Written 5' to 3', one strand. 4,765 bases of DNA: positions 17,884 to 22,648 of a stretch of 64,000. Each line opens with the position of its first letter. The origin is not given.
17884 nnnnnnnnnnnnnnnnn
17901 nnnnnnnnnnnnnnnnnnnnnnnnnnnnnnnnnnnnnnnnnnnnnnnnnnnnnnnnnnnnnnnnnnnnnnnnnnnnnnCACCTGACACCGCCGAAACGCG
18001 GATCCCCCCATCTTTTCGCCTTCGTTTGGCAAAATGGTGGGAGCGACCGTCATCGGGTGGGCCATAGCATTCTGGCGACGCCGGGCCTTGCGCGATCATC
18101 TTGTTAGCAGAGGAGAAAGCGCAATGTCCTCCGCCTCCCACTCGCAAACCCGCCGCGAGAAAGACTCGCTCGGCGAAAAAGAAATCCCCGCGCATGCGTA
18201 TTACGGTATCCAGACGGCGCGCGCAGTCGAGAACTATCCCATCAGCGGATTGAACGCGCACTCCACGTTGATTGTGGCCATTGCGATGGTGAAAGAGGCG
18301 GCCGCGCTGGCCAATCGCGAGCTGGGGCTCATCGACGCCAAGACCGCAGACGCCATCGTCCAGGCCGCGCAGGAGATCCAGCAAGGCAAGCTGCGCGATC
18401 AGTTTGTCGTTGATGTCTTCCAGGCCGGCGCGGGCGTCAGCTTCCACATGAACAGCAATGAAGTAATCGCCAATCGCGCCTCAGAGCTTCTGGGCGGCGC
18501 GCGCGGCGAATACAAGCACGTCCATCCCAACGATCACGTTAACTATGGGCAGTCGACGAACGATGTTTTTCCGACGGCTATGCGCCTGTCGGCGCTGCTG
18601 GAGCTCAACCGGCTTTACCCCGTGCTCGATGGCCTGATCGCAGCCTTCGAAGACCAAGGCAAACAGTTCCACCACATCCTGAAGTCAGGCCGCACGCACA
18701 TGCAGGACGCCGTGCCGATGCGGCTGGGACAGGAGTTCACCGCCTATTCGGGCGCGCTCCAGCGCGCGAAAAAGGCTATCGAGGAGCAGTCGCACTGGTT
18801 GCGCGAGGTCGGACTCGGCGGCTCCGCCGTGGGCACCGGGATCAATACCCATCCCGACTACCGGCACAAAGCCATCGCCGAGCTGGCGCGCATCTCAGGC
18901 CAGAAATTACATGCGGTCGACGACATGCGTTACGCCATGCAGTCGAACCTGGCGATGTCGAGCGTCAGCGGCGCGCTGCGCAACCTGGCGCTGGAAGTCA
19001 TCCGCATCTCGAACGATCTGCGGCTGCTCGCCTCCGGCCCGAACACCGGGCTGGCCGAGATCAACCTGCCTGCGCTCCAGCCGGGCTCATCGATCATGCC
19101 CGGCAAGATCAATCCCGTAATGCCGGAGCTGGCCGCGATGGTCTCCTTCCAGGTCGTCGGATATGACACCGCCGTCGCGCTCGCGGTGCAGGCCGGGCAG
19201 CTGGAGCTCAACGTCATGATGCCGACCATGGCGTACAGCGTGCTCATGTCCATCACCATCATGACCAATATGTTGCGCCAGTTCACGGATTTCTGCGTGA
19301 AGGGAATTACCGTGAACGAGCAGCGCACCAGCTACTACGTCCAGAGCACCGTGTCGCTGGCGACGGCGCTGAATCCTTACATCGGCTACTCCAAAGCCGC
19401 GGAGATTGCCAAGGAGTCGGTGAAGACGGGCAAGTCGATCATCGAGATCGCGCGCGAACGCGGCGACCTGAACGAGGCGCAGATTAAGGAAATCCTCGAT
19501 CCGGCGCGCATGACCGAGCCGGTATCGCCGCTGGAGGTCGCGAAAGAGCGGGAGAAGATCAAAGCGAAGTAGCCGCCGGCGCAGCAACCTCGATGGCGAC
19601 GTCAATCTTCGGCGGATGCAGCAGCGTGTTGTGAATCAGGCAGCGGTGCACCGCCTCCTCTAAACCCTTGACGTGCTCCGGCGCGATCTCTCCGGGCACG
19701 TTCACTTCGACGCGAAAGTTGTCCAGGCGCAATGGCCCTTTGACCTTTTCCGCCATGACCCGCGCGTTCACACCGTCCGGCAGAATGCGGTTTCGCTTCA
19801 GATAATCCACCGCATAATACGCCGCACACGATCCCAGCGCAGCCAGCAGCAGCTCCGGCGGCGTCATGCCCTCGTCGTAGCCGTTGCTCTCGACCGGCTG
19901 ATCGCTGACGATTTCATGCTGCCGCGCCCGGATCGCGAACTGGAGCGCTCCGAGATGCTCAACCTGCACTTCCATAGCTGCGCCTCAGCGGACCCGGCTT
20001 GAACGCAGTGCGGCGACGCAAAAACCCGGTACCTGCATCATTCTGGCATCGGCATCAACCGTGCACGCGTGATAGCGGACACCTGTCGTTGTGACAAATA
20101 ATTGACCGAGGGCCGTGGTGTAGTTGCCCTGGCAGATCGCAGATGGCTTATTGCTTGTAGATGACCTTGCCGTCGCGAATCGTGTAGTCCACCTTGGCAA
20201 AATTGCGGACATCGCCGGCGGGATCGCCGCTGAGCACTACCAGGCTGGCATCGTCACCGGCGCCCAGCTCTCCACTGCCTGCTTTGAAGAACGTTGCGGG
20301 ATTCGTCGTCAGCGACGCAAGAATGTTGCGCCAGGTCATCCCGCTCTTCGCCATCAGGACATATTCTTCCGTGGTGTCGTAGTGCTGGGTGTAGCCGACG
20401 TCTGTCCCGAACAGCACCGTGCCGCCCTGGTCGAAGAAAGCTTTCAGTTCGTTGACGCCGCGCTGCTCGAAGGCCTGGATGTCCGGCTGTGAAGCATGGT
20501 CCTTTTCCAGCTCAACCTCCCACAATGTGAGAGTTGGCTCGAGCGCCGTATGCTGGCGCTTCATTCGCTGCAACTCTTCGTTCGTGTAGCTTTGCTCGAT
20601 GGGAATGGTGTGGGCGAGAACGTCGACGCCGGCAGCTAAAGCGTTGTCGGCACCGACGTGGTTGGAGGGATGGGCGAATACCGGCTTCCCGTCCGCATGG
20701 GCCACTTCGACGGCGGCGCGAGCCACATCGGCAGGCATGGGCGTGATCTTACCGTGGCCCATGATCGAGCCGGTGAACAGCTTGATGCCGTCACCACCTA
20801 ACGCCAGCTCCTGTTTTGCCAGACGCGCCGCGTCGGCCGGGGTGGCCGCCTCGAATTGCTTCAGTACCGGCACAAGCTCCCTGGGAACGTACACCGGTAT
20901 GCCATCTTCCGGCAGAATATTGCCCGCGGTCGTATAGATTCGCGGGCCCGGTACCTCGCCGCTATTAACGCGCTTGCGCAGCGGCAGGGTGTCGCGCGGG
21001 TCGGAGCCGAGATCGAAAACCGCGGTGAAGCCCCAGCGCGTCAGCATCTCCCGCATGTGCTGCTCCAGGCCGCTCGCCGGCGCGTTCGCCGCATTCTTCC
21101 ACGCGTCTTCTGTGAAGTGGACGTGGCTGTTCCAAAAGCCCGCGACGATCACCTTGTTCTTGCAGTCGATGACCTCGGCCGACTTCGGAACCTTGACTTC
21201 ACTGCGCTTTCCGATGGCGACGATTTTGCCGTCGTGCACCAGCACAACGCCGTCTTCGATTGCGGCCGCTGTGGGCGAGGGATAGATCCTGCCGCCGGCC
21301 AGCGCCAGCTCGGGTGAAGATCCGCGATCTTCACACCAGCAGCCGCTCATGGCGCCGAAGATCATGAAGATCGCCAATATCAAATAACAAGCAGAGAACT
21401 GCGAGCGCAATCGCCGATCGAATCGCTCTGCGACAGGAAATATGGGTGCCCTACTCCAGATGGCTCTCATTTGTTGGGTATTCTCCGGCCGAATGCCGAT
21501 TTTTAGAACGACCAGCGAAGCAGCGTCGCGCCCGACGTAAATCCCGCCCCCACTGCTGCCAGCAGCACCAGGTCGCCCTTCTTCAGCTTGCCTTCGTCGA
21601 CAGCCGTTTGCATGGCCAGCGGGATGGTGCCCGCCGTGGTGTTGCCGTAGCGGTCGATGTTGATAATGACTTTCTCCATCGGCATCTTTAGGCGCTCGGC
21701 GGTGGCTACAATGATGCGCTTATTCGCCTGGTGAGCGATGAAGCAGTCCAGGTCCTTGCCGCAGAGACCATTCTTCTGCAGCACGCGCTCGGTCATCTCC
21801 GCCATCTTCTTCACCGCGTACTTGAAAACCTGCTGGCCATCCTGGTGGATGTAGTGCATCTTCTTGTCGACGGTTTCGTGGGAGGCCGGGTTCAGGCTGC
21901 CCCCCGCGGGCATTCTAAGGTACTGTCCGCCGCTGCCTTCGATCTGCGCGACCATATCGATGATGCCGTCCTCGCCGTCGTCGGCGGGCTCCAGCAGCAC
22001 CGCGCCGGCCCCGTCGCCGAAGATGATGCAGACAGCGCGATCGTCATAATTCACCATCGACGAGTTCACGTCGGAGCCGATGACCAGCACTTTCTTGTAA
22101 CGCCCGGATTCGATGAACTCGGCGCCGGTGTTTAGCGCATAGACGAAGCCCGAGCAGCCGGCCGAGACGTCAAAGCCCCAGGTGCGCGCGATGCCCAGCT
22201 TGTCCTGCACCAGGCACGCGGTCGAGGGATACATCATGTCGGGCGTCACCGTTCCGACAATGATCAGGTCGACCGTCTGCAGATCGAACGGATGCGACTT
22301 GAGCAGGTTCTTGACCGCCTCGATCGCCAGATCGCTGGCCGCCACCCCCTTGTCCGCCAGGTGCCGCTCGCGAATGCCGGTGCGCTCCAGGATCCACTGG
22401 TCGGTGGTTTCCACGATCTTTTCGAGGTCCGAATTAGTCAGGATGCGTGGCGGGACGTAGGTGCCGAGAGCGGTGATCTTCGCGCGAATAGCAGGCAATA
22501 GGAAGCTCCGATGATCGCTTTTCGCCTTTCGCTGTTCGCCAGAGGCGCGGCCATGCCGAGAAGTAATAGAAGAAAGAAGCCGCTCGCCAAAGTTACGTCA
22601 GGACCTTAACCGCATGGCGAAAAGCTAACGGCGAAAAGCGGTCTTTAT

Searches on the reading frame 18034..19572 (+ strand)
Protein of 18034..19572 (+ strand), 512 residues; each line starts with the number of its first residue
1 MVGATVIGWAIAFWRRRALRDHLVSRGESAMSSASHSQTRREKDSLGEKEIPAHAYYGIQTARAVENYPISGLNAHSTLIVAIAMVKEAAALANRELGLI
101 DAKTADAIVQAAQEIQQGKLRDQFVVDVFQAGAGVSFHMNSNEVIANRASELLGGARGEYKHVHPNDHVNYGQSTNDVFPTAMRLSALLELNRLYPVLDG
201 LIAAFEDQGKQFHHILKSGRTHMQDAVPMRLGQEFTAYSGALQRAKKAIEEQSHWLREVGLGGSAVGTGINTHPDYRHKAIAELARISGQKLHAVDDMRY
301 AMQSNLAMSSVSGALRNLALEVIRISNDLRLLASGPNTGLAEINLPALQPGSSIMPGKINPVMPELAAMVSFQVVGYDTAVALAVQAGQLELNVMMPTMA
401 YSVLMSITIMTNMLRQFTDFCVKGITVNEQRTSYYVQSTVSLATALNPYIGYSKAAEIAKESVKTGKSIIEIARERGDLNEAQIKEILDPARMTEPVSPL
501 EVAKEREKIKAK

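Call 48: search_protein_families(library=pfam, proteins=[window:18034-19572:+], max_evalue=0.001)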
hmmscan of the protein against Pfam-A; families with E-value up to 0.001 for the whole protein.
window:18034-19572:+ (512 aa): 2 families
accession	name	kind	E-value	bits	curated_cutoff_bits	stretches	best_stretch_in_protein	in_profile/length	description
PF00206.25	Lyase_1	-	1.1e-89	301.4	27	1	47-376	1-312/312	Lyase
PF10415.14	FumaraseC_C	-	2.2e-24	86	32.5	1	442-495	1-54/54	Fumarase C C-terminus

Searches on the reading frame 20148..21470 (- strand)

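Call 48: search_protein_families(library=pfam, proteins=[window:20148-21470:-], max_evalue=0.001)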
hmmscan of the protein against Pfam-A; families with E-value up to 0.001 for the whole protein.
window:20148-21470:- (440 aa): 3 families
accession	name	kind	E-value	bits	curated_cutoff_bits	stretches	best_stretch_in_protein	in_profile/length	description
PF01979.26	Amidohydro_1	-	2.2e-19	70.4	25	1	107-436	1-344/345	Amidohydrolase family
PF07969.17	Amidohydro_3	-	2.6e-15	57.3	29.7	1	255-438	269-472/472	Amidohydrolase family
PF22039.1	HUTI_composite_bact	-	0.00078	19.5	25.5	0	74-92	1-19/26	Imidazolonepropionase-like composite domain, bacteria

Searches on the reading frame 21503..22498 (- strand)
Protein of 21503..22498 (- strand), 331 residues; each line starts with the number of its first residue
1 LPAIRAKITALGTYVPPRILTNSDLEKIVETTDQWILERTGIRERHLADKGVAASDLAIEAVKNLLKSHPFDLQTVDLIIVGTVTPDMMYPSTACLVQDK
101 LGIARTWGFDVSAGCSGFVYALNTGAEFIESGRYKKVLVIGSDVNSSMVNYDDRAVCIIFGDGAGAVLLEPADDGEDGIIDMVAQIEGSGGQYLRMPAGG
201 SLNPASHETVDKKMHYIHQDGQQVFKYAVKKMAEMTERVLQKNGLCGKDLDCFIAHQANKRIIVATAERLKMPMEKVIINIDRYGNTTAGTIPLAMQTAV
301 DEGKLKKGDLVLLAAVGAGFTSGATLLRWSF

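Call 48: search_protein_families(library=pfam, proteins=[window:21503-22498:-], max_evalue=0.001)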
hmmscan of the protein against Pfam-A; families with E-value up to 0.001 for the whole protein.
window:21503-22498:- (331 aa): 3 families
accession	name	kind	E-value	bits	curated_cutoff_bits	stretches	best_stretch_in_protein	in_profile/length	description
PF08541.16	ACP_syn_III_C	-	8.9e-34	116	26.6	1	240-329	1-90/90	3-Oxoacyl-[acyl-carrier-protein (ACP)] synthase III C terminal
PF08545.16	ACP_syn_III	-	9.2e-30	102.8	24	1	109-185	1-77/80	3-Oxoacyl-[acyl-carrier-protein (ACP)] synthase III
PF00108.29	Thiolase_N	-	3.4e-06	27.1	26.4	1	39-144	8-114/260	Thiolase, N-terminal domain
